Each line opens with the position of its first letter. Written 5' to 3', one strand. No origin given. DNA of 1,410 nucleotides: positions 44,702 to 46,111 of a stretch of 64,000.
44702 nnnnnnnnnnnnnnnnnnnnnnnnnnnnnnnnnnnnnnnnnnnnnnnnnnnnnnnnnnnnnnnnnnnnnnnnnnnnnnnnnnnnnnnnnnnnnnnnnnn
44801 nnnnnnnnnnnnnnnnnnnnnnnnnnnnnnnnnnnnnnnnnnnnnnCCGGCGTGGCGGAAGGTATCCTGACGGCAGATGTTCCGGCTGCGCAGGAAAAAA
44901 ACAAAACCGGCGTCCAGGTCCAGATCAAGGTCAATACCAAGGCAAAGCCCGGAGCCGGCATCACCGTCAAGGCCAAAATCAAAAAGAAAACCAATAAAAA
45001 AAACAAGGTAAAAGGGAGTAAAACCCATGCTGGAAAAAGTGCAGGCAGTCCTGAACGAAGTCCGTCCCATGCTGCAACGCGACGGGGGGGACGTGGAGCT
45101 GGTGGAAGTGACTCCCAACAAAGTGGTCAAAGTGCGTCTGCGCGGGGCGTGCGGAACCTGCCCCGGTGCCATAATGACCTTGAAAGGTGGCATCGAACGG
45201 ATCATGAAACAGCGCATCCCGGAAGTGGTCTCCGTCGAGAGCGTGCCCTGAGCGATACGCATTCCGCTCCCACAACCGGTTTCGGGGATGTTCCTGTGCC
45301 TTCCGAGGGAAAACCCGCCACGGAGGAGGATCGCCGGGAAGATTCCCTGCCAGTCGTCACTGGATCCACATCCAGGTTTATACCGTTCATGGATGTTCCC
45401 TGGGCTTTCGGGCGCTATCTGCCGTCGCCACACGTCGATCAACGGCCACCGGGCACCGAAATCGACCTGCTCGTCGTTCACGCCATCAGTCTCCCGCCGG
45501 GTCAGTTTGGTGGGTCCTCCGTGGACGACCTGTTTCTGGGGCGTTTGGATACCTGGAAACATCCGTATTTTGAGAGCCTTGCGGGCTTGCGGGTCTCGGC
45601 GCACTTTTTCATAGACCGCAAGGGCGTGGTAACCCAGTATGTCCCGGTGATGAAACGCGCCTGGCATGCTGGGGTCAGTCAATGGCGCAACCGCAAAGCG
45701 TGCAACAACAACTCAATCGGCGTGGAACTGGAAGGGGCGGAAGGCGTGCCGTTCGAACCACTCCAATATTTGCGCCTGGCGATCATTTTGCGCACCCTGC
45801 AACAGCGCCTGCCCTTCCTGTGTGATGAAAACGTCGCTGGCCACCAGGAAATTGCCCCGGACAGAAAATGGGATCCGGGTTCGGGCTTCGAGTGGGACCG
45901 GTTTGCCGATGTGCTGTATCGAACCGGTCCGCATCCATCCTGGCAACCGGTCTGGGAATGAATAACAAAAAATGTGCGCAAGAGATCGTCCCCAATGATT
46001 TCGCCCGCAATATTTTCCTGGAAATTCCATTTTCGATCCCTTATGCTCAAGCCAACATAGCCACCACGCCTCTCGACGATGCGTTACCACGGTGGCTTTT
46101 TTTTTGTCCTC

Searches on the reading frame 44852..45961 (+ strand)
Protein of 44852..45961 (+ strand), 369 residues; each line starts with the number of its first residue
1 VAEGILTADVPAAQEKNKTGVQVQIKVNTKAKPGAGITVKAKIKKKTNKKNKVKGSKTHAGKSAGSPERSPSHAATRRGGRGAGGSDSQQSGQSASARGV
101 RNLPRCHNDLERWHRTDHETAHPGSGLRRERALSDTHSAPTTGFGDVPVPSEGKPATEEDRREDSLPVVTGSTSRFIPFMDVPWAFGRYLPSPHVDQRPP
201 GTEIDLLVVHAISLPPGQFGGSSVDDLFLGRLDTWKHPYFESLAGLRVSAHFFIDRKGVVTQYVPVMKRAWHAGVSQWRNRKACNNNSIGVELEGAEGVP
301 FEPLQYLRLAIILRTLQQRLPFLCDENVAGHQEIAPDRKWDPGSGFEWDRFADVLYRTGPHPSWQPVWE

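Call 44: search_protein_families(library=pfam, proteins=[window:44852-45961:+], max_evalue=0.00001)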
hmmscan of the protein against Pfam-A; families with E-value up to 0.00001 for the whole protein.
window:44852-45961:+ (369 aa): 1 family
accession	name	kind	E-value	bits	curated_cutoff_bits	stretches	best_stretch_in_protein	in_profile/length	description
PF01510.30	Amidase_2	-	1.1e-25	90.9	26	1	202-343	3-130/131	N-acetylmuramoyl-L-alanine amidase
